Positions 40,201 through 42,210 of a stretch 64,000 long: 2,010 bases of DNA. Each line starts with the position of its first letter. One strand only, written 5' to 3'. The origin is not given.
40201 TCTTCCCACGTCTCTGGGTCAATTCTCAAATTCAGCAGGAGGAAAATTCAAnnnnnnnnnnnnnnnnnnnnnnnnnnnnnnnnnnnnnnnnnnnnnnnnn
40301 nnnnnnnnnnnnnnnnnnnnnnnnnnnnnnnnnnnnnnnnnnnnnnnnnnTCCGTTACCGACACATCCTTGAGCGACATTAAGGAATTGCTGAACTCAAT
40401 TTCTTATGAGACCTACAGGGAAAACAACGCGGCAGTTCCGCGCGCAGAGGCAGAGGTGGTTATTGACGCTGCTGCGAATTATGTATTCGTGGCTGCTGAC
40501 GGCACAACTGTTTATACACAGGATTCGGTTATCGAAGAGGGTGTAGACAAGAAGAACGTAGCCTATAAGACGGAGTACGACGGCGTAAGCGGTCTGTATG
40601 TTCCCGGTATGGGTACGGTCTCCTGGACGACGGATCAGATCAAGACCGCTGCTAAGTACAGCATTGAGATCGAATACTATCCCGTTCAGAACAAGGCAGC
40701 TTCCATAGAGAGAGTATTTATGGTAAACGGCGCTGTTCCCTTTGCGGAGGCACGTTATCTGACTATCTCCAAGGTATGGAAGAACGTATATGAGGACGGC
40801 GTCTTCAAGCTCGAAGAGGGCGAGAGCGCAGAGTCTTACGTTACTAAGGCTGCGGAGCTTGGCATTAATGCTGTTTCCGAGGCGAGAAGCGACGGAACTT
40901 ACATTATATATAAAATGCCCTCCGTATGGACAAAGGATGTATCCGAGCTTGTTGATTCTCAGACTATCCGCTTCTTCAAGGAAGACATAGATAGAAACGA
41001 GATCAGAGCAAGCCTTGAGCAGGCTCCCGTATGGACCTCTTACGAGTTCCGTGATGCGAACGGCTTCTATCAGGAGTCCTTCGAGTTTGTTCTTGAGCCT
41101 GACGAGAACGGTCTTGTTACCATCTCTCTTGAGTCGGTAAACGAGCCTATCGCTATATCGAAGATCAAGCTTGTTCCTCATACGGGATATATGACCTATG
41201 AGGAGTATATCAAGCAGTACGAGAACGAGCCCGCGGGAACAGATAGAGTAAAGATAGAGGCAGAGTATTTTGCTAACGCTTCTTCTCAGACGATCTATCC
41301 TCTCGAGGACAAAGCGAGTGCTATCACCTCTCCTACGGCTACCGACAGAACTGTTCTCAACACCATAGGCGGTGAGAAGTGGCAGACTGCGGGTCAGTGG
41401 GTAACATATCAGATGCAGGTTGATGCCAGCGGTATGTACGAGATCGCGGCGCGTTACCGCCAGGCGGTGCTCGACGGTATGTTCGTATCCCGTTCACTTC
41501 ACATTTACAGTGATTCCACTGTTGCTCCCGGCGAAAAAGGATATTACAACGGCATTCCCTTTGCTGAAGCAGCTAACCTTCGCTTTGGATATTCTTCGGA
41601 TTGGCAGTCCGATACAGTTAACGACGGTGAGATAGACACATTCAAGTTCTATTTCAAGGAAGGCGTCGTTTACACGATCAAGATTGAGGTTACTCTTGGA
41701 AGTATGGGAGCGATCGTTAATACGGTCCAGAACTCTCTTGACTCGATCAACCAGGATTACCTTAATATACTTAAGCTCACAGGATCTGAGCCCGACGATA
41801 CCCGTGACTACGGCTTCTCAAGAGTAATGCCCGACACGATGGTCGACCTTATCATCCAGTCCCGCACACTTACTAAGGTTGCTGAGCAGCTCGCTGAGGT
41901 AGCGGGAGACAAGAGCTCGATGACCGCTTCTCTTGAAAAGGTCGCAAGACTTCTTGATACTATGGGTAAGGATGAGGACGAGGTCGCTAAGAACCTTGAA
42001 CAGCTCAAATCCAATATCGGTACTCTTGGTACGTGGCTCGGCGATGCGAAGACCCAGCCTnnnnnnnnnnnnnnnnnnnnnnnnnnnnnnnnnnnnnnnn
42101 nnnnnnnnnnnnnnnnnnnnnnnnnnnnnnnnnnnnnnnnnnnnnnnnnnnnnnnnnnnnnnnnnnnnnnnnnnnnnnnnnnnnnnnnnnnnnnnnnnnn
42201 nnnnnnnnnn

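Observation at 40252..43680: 1142-aa solute-binding protein carrying two CBM-like modules and long helical segments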

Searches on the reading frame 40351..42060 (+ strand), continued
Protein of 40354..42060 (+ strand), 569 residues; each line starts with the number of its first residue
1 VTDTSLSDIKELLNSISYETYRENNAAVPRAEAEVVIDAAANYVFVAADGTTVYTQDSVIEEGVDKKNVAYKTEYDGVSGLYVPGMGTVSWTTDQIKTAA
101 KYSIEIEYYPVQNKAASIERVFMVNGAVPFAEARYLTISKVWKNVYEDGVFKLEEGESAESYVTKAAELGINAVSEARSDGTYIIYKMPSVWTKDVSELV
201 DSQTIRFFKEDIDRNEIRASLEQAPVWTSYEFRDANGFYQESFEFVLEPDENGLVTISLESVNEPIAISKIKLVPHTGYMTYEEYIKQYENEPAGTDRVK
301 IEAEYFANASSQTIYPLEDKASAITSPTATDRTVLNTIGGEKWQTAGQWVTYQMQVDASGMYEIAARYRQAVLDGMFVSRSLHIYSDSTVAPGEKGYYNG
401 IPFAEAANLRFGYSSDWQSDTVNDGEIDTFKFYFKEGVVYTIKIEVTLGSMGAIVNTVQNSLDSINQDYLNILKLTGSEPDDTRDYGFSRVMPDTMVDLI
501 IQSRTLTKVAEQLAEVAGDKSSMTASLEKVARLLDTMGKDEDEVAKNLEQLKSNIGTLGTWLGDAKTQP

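Call 89: search_solved_structures(query=A5, max_evalue=10)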
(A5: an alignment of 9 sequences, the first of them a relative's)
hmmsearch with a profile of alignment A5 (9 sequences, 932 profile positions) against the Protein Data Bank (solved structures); distinct sequences matched with E-value up to 10: 4.
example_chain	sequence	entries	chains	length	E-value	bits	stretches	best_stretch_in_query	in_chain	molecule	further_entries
5wzn_A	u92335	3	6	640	0.015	16.7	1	553-618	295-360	Alpha-N-acetylgalactosaminidase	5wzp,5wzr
5wzq_A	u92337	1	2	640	0.022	16.1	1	553-618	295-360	Alpha-N-acetylgalactosaminidase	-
9ijj_A2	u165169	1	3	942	0.21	12.8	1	724-783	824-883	Cilia- and flagella-associated protein 69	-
4f21_A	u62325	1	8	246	0.54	11.5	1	556-609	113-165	Carboxylesterase/phospholipase family protein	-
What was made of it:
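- On GH129 (for the neighbouring DUF5696 protein): A diverse DUF5696 profile gives 5wzn as the top PDB hit, but only at E=0.015 over 66 residues (call 89).
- The only solved GH129 is an alpha-N-acetylgalactosaminidase (call 89).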

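Call 92: find_encoding_contigs(protein=P0298, flank=10000, max_places=1)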
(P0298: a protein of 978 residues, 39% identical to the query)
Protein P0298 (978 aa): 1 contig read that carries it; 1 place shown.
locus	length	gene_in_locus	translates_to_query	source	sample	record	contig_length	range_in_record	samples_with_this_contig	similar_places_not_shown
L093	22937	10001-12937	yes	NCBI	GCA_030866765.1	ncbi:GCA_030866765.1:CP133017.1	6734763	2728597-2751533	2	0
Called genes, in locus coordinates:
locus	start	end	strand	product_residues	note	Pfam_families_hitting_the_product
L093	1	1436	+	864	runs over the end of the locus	PF00270:DEAD, PF00271:Helicase_C (weak), PF24473:CON_HrpB (weak), PF08482:HrpB_C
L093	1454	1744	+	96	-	PF06961:DUF1294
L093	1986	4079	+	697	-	PF00580:UvrD-helicase, PF13245:AAA_19 (faint), PF13604:AAA_30 (faint), PF01443:Viral_helicase1 (faint), PF13361:UvrD_C (weak), PF13538:UvrD_C_2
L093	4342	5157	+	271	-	PF13427:AadA_C (weak)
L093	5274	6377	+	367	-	PF13039:DUF3900, PF13037:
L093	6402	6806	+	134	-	PF10990:DUF2809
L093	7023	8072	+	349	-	PF00356:LacI, PF00532:Peripla_BP_1 (weak), PF13377:Peripla_BP_3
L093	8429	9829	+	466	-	PF01547:SBP_bac_1, PF13416:SBP_bac_8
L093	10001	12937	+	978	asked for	PF01547:SBP_bac_1, PF13416:SBP_bac_8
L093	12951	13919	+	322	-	PF00528:BPD_transp_1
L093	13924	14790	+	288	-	PF00528:BPD_transp_1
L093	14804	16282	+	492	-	PF01436:NHL (faint)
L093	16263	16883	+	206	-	PF04893:Yip1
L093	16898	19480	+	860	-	PF18952:DUF5696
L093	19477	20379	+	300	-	PF00528:BPD_transp_1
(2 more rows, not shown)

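Call 93: find_encoding_contigs(protein=P0367, flank=10000, max_places=1)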
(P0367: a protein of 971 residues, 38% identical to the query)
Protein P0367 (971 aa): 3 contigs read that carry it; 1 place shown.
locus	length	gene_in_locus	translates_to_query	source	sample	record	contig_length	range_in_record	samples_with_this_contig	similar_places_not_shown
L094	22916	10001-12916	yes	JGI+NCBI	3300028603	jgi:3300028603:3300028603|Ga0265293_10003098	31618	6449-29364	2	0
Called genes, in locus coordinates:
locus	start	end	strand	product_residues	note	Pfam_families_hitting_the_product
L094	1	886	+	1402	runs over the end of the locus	PF02638:GHL10, PF14871:GHL6 (faint), PF02065:Melibiase (faint), PF02638:GHL10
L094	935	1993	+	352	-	PF00144:Beta-lactamase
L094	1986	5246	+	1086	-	PF02368:Big_2, PF21461:HL_N-beta (faint), PF23486:Ig_TMEM132_5th (faint), PF26182:Ig_NUP210_5th (faint), PF26918:Ig_Eae (faint), PF02368:Big_2, PF01510:Amidase_2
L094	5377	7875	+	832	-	-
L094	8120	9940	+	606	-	PF04234:CopC (faint), PF07523:Big_3, PF16403:Bact_surface_Ig-like, PF01547:SBP_bac_1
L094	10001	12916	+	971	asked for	PF01547:SBP_bac_1, PF13416:SBP_bac_8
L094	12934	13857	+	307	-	PF00528:BPD_transp_1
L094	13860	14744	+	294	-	PF00528:BPD_transp_1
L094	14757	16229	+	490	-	PF07719:TPR_2 (faint), PF00515:TPR_1 (faint)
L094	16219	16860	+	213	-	PF04893:Yip1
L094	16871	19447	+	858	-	PF18952:DUF5696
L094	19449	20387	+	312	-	PF00528:BPD_transp_1 (weak)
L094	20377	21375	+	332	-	PF00528:BPD_transp_1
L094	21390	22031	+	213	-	PF04854:DUF624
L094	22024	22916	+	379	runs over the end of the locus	PF07075:NamZ_N, PF20732:NamZ_C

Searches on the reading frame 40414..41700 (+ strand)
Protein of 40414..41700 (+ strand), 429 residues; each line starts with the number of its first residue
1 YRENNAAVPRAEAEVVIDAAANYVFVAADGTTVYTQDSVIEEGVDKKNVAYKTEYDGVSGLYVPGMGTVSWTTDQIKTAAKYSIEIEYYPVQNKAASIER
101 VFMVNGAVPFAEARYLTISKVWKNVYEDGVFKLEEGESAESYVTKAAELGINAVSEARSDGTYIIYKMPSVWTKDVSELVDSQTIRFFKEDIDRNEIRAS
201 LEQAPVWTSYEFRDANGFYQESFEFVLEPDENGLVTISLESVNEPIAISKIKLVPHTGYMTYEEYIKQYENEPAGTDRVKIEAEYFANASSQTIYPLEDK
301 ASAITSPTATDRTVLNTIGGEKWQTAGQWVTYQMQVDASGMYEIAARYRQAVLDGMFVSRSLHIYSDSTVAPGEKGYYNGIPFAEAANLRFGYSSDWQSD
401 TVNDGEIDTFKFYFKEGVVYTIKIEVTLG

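Call 30: search_solved_structures(query=A3, max_evalue=10, show_alignments=3)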
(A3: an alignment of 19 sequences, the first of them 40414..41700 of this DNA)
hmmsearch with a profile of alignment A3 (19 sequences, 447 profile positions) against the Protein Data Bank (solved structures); distinct sequences matched with E-value up to 10: 17.
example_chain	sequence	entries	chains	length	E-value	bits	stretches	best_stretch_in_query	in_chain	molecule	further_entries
5x7g_A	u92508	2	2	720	2.3e-08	36.3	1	287-401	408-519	Cycloisomaltooligosaccharide glucanotransferase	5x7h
3wnp_A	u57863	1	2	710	3.1e-05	26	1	283-401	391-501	Cycloisomaltooligosaccharide glucanotransferase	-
8zvk_A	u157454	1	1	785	3.1e-05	26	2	302-344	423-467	AaBgIC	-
3wnl_A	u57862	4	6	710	3.3e-05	26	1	283-401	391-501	Cycloisomaltooligosaccharide glucanotransferase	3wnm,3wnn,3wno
3wnk_A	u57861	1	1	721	3.3e-05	25.9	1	283-401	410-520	Cycloisomaltooligosaccharide glucanotransferase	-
2vzp_A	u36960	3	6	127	0.023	16.6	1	105-145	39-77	EXO-BETA-D-GLUCOSAMINIDASE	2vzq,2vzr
2y8k_A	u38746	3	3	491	0.12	14.2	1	300-331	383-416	CARBOHYDRATE BINDING FAMILY 6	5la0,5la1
5la2_A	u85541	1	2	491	0.12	14.2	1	300-331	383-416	Carbohydrate binding family 6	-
5g56_A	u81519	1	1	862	0.36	12.7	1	300-331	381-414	CARBOHYDRATE BINDING FAMILY 6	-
2nax_A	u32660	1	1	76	0.39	12.5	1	63-132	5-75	Protein PCF11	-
2vzu_A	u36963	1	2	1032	0.41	12.5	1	105-145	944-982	EXO-BETA-D-GLUCOSAMINIDASE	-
2vzt_A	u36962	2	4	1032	0.41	12.5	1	105-145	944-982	EXO-BETA-D-GLUCOSAMINIDASE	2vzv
2vzo_A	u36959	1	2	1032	0.41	12.5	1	105-145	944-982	EXO-BETA-D-GLUCOSAMINIDASE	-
2vzs_A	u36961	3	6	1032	0.41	12.5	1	105-145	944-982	EXO-BETA-D-GLUCOSAMINIDASE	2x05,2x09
2w47_A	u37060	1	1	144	0.84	11.4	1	104-145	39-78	LIPOLYTIC ENZYME, G-D-S-L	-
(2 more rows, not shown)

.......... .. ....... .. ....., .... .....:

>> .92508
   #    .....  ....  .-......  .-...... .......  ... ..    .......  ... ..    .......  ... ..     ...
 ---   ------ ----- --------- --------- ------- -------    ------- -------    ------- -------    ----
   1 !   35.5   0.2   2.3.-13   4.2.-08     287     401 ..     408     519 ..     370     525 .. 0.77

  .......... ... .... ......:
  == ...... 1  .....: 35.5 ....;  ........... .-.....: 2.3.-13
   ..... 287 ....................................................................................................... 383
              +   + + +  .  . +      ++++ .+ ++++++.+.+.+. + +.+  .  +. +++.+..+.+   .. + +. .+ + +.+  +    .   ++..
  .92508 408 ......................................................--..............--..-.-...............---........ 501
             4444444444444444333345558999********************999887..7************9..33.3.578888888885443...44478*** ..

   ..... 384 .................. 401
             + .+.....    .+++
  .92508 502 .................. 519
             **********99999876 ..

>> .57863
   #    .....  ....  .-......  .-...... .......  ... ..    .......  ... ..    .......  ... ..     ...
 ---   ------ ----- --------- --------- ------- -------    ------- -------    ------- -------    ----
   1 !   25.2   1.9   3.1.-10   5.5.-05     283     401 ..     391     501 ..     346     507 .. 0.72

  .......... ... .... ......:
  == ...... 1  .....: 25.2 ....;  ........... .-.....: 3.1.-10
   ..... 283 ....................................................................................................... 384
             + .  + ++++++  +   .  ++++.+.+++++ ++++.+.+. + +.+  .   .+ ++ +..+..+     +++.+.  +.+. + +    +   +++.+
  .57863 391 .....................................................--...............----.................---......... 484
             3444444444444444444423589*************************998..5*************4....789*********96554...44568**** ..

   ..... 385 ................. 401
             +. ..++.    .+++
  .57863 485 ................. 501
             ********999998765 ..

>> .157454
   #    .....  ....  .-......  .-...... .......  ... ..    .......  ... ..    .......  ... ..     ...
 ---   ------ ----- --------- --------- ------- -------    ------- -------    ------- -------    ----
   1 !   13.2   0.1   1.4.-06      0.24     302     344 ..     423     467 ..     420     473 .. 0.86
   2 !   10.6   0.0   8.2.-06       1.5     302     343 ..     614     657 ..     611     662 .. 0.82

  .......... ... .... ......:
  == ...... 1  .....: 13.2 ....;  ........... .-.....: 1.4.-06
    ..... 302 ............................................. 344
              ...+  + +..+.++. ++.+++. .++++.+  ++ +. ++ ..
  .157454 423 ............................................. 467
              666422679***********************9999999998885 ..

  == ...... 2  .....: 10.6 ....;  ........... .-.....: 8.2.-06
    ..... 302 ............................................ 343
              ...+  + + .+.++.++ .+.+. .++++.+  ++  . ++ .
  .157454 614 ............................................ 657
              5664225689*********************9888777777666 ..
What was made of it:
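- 40429..41187 (+): D1: jelly-roll module with weak CBM35 similarity (residues ~60-312). CBM35 2vzp at E=0.023 (call 30).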

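Call 31: predict_structure(alignment_id=A2)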
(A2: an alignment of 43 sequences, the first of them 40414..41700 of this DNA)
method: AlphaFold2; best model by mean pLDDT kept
length: 429 residues; sequences in the alignment: 43
mean_pLDDT: 79.2   pTM: 0.72
mean pLDDT of the five models: 79.2, 78.6, 78.0, 77.4, 73.5
residues with pLDDT >= 90: 180; 70-90: 136; 50-70: 56; < 50: 57
segments of 3 or more residues with pLDDT < 50: 190-199, 284-298, 300-325, 354-356
pLDDT, mean of each block of 10 residues (from residue 1): 82 95 94 92 91 93 96 96 92 74 91 71 67 87 90 92 88 87 70 44 75 71 91 96 91 90 95 91 46 44 42 35 49 90 78 53 90 91 86 62 85 95 69
secondary structure, 60 per line:
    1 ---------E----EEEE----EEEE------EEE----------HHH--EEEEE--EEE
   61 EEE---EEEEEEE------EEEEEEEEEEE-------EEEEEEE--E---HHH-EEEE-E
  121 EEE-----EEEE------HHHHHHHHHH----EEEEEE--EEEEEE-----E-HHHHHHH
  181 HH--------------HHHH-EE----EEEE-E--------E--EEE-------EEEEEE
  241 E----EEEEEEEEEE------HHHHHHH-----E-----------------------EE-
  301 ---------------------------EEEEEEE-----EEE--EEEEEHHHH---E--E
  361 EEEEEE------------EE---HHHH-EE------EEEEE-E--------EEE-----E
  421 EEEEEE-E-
elements in order: E15-18 E23-26 E33-35 E51-55 E58-63 E67-73 E80-90 E98-104 E115-118 E120-123 E129-132 H139-148 E153-158 E161-166 H174-182 H197-200 E208-211 E225-227 E235-241 E246-255 H262-268 E328-334 E340-342 E345-349 H350-353 E360-366 H384-387 E397-401 E412-414 E420-426

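Call 34: fold_search(model_id=the predicted structure, library=pdb)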
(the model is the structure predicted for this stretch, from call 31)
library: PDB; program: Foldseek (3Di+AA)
matches with E <= 10: 1040; with E <= 0.001: 3
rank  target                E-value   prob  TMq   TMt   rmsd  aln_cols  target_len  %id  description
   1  8ad2_A                5.6e-05  1.00  0.19  0.41  16.0       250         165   13  Tobacco lectin Nictaba in complex with triacetylchitotriose (released 2023-01-18)
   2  8ad2_G                3.0e-04  1.00  0.20  0.42  15.7       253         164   13  Tobacco lectin Nictaba in complex with triacetylchitotriose (released 2023-01-18)
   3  6a5c                  4.4e-04  0.82  0.19  0.21  21.7       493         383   10  Crystal structure of plant Receptor-like Kinase ANX2 (released 2019-06-26)
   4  6k0p_A                1.6e-03  1.00  0.22  0.17  10.9       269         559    6  Catalytic domain of GH87 alpha-1,3-glucanase D1045A in complex with nigerose (released 2019-12-25)
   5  6k0q_A                1.8e-03  1.00  0.22  0.17  11.1       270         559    6  Catalytic domain of GH87 alpha-1,3-glucanase D1068A in complex with nigerose (released 2019-12-25)
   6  6fih_A                1.9e-03  0.63  0.19  0.21  22.9       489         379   10  Crystal structure of the ANX2 ectodomain from Arabidopsis thaliana (released 2018-07-11)
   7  6k0s_A                2.1e-03  0.99  0.21  0.17  10.6       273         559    6  Catalytic domain of GH87 alpha-1,3-glucanase D1069A in complex with nigerose (released 2019-12-25)
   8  5x7o_A                2.4e-03  0.20  0.15  0.06  26.1       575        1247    9  Crystal structure of Paenibacillus sp. 598K alpha-1,6-glucosyltransferase (released 2017-07-26)
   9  6k0m                  2.8e-03  0.99  0.21  0.17  10.6       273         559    6  Catalytic domain of GH87 alpha-1,3-glucanase from Paenibacillus glycanilyticus FH11 (released 2019-12-25)
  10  6tfj_A                3.7e-03  0.54  0.16  0.09  26.5       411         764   10  Vip3Aa protoxin structure (released 2020-08-12)
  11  6a5a_A                4.3e-03  0.15  0.12  0.14  23.9       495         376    9  Crystal structure of plant Receptor-like Kinase ANX1 (released 2019-06-26)
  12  3zm8_A                4.8e-03  1.00  0.23  0.22  13.3       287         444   10  Crystal structure of Podospora anserina GH26-CBM35 beta-(1,4)- mannanase (released 2013-04-17)
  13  6k0v_A                5.4e-03  0.99  0.23  0.18  12.6       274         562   10  Catalytic domain of GH87 alpha-1,3-glucanase D1069A in complex with tetrasaccharides (released 2019-12-25)
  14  6tfk_A                5.4e-03  0.54  0.16  0.10  28.0       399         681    9  Vip3Aa toxin structure (released 2020-08-12)
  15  9efi_A                5.7e-03  0.69  0.17  0.10  23.4       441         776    8  VIP3Cb1 Protoxin Structure (released 2025-06-18)
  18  2vzp_B                6.4e-03  0.98  0.13  0.38   6.8       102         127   18  Atomic Resolution Structure of the C-terminal CBM35 from Amycolatopsis orientalis exo-chitosanase CsxA (released 2009-01-13)
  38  2vzp_A                1.6e-02  0.96  0.13  0.38   7.3       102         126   20  Atomic Resolution Structure of the C-terminal CBM35 from Amycolatopsis orientalis exo-chitosanase CsxA (released 2009-01-13)
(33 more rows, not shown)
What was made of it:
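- Matches are almost all lectins or CBMs (call 34).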

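Call 50: search_protein_families(library=pfam, alignment_id=A3, max_evalue=5)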
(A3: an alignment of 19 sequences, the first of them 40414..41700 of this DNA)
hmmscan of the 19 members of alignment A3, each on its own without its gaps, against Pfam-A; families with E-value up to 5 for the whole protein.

A. member 1, window:40414-41700:+ (429 aa): 3 families
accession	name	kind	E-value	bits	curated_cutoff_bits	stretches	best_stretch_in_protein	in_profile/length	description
PF14157.12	YmzC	-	0.018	15.6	27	1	255-288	28-61/62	YmzC-like protein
PF16990.11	CBM_35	-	0.22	12.3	28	1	313-348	20-56/121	Carbohydrate binding module (family 35)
PF25275.1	Golvesin_C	-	0.27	11.8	31.6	1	324-351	37-64/132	Golvesin C-terminal domain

B. families by the number of members that match (of 19 scanned): 19 families
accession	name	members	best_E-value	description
PF25275.1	Golvesin_C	12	4.4e-06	Golvesin C-terminal domain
PF16990.11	CBM_35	7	0.0001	Carbohydrate binding module (family 35)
PF03422.21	CBM_6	3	0.0014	Carbohydrate binding module (family 6)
PF09394.16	Inhibitor_I42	2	0.001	Chagasin family peptidase inhibitor I42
PF18573.7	BclA_C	2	0.0027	BclA C-terminal domain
PF14257.11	DUF4349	1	0.0003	Domain of unknown function (DUF4349)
PF17829.7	GH115_C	1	0.0021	Glycosyl hydrolase family 115 C-terminal domain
PF14157.12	YmzC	1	0.018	YmzC-like protein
PF13786.12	DUF4179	1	0.018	Domain of unknown function (DUF4179)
PF25474.1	TPR_TmcB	1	0.022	TmcB, TPR repeats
PF25235.1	DUF7850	1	0.039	Domain of unknown function (DUF7850)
PF13663.11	DUF4148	1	0.04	Domain of unknown function (DUF4148)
PF16403.11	Bact_surface_Ig-like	1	0.083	Bacterial surface protein, Ig-like domain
PF04513.17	Baculo_PEP_C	1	0.085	Baculovirus polyhedron envelope protein, PEP, C terminus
PF10679.14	DUF2491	1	0.11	Protein of unknown function (DUF2491)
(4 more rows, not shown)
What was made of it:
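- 41227..41703 (+): D2: CBM35-like jelly-roll module (residues ~326-484). Sub-threshold Pfam CBM_35, CBM_6 and Golvesin_C (call 50).
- On CBM35 / CBM6 carbohydrate-binding modules: CBM_6 is hit by 3 of 19 and Golvesin_C by 12 of 19 (call 50).
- Closest known: CBM35. Different: Below Pfam thresholds (call 50).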
